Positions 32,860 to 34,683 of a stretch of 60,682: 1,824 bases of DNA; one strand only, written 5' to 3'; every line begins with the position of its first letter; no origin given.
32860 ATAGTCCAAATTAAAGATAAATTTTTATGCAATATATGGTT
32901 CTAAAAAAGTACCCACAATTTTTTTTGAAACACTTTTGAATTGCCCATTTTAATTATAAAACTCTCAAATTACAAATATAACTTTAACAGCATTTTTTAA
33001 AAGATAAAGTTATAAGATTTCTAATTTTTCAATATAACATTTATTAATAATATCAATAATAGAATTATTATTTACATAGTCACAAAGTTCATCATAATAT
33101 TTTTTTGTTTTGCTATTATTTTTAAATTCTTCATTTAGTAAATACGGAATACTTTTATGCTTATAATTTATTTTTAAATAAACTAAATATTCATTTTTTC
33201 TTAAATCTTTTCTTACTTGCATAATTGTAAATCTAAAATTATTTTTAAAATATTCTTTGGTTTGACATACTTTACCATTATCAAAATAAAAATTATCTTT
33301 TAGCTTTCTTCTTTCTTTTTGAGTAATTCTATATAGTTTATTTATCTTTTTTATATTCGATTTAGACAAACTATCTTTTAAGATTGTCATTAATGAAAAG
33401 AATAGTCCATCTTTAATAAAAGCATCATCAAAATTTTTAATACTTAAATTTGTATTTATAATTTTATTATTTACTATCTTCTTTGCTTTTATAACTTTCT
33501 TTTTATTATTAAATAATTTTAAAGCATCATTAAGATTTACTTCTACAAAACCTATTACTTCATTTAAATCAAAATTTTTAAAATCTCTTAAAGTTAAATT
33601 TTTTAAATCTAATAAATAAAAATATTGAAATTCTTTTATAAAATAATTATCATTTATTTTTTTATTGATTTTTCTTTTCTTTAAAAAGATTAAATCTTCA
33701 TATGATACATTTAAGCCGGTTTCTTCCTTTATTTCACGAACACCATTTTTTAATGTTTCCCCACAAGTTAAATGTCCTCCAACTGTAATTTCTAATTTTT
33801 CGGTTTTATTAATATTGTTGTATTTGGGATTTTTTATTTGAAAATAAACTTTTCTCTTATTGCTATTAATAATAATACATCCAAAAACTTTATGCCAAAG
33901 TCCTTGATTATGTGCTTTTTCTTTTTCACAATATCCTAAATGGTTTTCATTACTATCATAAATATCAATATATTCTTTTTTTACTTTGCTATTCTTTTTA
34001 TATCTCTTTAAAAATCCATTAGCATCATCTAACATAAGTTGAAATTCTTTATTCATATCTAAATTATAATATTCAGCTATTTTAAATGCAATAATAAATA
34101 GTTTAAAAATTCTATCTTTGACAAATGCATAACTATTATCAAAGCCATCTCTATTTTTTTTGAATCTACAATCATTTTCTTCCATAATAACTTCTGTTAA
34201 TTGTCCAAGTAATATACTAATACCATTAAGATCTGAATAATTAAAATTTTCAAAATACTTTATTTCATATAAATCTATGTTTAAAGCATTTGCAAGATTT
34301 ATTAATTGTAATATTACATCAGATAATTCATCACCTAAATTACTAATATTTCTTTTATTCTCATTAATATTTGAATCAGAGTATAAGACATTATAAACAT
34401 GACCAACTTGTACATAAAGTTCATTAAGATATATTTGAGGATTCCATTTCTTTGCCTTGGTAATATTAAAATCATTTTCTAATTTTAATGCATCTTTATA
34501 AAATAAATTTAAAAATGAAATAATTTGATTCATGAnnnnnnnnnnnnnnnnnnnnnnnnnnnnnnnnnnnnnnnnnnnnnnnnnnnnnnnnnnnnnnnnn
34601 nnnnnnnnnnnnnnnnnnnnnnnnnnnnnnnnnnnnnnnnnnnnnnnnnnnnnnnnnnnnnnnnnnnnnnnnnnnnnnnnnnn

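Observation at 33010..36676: LysR / radical SAM / MazG-Nudix fusion cassette: candidate nucleotide-modifying or nucleotide-depleting cargo system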

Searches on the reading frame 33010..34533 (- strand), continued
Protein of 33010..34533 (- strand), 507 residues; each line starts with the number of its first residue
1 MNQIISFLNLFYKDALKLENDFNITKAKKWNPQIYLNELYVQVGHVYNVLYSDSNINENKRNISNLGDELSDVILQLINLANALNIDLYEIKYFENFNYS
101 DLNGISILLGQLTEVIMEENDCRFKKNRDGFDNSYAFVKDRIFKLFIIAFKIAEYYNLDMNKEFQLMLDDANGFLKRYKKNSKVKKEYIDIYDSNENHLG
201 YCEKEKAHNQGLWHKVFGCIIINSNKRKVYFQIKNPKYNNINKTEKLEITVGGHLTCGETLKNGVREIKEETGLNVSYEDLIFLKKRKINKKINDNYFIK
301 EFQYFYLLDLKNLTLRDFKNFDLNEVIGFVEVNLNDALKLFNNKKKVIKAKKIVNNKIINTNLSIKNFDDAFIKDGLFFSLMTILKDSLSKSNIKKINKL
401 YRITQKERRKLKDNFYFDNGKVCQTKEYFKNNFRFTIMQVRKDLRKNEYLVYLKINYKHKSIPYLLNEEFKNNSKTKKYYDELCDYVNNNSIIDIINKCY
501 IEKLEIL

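Call 47: find_encoding_contigs(protein=P0057, flank=10000, max_places=2)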
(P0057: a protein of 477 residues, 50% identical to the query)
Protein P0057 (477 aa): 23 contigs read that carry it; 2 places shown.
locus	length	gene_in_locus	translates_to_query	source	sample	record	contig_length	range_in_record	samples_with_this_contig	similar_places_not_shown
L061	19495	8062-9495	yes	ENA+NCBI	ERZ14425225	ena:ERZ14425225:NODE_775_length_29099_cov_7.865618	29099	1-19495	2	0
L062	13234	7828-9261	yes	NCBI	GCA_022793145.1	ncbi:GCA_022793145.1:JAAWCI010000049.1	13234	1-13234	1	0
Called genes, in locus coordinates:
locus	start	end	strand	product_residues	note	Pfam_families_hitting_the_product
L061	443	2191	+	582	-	PF00664:ABC_membrane, PF02463:SMC_N (weak), PF00005:ABC_tran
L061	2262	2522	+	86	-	-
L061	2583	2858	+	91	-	-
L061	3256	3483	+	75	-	-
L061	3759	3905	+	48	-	-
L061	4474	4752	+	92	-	-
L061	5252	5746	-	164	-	-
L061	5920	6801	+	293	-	PF00126:HTH_1, PF03466:LysR_substrate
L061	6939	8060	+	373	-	PF04055:Radical_SAM (weak)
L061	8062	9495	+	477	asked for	PF00293:NUDIX (weak)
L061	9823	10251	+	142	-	-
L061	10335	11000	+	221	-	PF09716:ETRAMP (weak)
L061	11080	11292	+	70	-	-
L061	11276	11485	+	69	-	-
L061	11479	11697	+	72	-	PF01726:LexA_DNA_bind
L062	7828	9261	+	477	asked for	PF00293:NUDIX (weak)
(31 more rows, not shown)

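Call 48: find_encoding_contigs(protein=P0072, flank=10000, max_places=2)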
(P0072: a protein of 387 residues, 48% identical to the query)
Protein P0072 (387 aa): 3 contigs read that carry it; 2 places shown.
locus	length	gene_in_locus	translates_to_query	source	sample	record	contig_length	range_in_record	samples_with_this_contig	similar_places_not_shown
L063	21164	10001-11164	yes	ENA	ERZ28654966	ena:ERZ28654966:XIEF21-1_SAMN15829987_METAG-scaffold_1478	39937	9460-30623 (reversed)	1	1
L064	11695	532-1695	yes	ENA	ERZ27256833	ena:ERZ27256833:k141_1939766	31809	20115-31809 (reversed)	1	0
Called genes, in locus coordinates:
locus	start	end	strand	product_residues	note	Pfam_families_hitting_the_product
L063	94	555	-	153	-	PF13545:HTH_Crp_2 (faint), PF15731:MqsA_antitoxin (faint), PF01381:HTH_3, PF04545:Sigma70_r4 (faint), PF13384:HTH_23 (faint), PF12844:HTH_19, PF13560:HTH_31 (weak), PF01381:HTH_3, +1 more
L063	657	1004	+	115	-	PF12844:HTH_19 (weak), PF13413:HTH_25 (weak)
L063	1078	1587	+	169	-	-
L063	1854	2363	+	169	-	-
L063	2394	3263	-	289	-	PF00126:HTH_1, PF03466:LysR_substrate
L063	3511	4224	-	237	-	-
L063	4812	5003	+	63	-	-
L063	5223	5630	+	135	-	-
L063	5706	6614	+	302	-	-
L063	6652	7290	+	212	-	PF00005:ABC_tran, PF13304:AAA_21 (faint)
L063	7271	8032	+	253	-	-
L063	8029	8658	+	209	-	-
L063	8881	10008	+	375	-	PF04055:Radical_SAM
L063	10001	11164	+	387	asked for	PF00293:NUDIX (weak)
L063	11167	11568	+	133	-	-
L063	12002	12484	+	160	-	-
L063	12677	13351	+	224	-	-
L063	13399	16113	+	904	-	PF11974:bMG3 (faint), PF08341:TED (weak), PF13620:CarboxypepD_reg (faint), PF17210:SdrD_B (faint), PF17802:SpaA, PF22904:NOMO1-like_2nd (faint), PF23193:NOMO_3rd (faint), PF17802:SpaA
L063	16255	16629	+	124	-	-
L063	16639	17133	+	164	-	PF18843:LPD28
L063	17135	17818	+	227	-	-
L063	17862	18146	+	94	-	PF18895:T4SS_pilin (weak)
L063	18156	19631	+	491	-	PF26635:DUF8208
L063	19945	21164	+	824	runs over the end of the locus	PF26593:TraC-like (weak), PF01935:DUF87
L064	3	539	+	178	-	?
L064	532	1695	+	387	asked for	PF00293:NUDIX (weak)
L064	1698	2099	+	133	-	-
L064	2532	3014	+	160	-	-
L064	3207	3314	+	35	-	-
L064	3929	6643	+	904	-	PF11974:bMG3 (faint), PF08341:TED (weak), PF13620:CarboxypepD_reg (faint), PF17210:SdrD_B (faint), PF17802:SpaA, PF22904:NOMO1-like_2nd (faint), PF23193:NOMO_3rd (faint), PF17802:SpaA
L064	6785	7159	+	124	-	-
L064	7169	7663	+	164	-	PF18843:LPD28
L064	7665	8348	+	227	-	-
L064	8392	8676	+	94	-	PF18895:T4SS_pilin (weak)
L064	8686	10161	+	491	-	PF26635:DUF8208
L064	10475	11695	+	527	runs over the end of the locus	PF26593:TraC-like (weak), PF01935:DUF87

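Call 49: find_encoding_contigs(protein=P0067, flank=10000, max_places=3)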
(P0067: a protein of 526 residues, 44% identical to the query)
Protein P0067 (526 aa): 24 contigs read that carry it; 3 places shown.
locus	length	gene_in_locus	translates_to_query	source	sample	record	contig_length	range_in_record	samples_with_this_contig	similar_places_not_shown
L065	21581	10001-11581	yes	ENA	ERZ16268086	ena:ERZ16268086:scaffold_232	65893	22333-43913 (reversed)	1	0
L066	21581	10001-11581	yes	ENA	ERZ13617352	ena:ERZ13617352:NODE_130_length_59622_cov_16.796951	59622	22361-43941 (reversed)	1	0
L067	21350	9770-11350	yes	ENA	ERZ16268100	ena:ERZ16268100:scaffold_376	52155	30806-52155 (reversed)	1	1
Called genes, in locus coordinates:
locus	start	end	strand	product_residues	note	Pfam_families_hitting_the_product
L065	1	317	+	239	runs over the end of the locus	PF08282:Hydrolase_3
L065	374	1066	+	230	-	PF02811:PHP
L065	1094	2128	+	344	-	PF01636:APH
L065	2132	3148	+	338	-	PF00535:Glycos_transf_2, PF10111:Glyco_tranf_2_2, PF13641:Glyco_tranf_2_3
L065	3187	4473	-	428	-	PF04892:VanZ-LLP1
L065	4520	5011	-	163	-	PF23608:Ig_ILCR1 (weak)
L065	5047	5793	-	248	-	-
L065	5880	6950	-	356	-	PF01381:HTH_3, PF12844:HTH_19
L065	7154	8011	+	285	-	PF00126:HTH_1, PF03466:LysR_substrate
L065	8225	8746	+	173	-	PF00583:Acetyltransf_1, PF13302:Acetyltransf_3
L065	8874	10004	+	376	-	PF04055:Radical_SAM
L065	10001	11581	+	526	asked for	PF00293:NUDIX (weak)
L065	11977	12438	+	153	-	-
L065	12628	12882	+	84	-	-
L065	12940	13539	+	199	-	-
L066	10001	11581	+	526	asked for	PF00293:NUDIX (weak)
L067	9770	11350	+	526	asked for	PF00293:NUDIX (weak)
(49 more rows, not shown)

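Call 84: search_protein_families(library=phrogs, proteins=[window:33010-34533:-], max_evalue=0.01)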
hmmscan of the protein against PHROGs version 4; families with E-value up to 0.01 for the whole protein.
window:33010-34533:- (507 aa): 1 family
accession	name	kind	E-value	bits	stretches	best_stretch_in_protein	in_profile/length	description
phrog_1198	-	other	2.7e-07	31.6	1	191-351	14-166/253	MutT/NUDIX hydrolase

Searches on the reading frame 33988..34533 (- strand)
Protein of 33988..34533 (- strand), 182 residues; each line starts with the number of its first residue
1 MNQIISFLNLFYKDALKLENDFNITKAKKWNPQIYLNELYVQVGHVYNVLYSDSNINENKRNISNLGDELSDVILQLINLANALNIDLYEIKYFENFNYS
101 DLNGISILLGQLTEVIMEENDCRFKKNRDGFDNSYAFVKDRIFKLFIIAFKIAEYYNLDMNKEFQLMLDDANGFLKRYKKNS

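Call 45: search_solved_structures(query=A3, max_evalue=10, show_alignments=3)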
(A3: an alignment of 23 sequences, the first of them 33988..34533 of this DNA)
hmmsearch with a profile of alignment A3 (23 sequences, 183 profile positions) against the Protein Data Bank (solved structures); distinct sequences matched with E-value up to 10: 7.
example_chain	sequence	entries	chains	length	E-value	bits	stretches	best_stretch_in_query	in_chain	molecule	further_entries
5ie9_A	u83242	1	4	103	0.021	17.5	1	38-96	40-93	Nucleotide pyrophosphohydrolase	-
4qgp_A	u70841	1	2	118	0.47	13.1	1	49-95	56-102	pyrophosphatase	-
2gta_A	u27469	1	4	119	0.6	12.8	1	33-95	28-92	Hypothetical protein ypjD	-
2oie_A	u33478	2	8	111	0.73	12.5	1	65-91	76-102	RS21-C6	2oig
6sqw_A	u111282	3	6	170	1.2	11.9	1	65-91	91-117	dCTP pyrophosphatase 1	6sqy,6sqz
2a3q_A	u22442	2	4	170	1.2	11.8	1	65-91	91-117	hypothetical protein | Protein RS21-C6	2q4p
7mu5_A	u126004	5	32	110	1.5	11.5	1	61-88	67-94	dCTP pyrophosphatase 1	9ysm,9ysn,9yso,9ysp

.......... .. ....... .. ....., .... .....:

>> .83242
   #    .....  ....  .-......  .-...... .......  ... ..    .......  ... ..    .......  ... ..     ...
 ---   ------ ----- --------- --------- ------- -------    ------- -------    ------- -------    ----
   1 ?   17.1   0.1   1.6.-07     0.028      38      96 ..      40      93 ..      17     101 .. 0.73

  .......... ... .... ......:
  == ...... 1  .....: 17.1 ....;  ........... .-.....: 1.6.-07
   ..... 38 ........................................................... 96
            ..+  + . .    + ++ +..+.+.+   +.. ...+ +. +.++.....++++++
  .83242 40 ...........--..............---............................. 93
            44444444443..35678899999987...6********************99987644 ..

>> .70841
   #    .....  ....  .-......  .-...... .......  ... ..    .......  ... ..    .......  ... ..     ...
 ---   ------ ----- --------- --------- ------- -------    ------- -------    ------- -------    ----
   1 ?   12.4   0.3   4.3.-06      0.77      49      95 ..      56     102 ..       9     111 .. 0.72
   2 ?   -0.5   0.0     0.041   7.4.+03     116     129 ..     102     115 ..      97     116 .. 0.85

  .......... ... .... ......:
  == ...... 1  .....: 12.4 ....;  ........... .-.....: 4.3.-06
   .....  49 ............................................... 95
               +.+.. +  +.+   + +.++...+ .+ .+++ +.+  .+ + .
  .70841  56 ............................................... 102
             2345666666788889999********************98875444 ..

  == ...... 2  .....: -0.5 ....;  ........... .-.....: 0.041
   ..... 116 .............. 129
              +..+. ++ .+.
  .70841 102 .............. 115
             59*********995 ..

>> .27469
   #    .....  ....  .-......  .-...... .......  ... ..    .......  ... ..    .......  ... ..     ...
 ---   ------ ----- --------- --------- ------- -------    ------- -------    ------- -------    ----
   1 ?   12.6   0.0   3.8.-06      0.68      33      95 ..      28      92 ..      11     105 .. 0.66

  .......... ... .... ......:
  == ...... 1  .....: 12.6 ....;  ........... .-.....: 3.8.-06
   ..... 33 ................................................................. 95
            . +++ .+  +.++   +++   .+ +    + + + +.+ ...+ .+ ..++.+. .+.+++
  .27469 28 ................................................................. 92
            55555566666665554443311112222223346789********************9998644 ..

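Call 46: search_protein_families(library=pfam, alignment_id=A3, max_evalue=1)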
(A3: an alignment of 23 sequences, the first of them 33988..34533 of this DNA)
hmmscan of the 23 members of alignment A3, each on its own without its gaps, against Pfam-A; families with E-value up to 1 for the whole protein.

A. member 1, window:33988-34533:- (182 aa): 2 families
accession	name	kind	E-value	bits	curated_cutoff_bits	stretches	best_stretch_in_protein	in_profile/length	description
PF12643.12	MazG-like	-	0.008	16.8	27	1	43-92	19-60/85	MazG-like family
PF03819.22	MazG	-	0.019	15.6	22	1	60-86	23-53/74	MazG nucleotide pyrophosphohydrolase domain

B. families by the number of members that match (of 23 scanned): 12 families
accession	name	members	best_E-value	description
PF03819.22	MazG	16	0.0074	MazG nucleotide pyrophosphohydrolase domain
PF12643.12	MazG-like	10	2e-05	MazG-like family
PF03463.20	eRF1_1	1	0.0071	eRF1 domain 1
PF10635.14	DisA-linker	1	0.049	DisA bacterial checkpoint controller linker region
PF10091.15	Glycoamylase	1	0.053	Putative glucoamylase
PF15014.12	CLN5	1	0.065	Ceroid-lipofuscinosis neuronal protein 5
PF13060.11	DUF3921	1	0.089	Protein of unknown function (DUF3921)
PF16173.10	DUF4874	1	0.1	Domain of unknown function (DUF4874)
PF17871.7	AAA_lid_9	1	0.1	AAA lid domain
PF25452.1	TM225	1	0.16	TM225-like domain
PF20451.3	Calmod_bind_M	1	0.19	Calmodulin binding protein central domain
PF08979.16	DUF1894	1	0.24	Domain of unknown function (DUF1894)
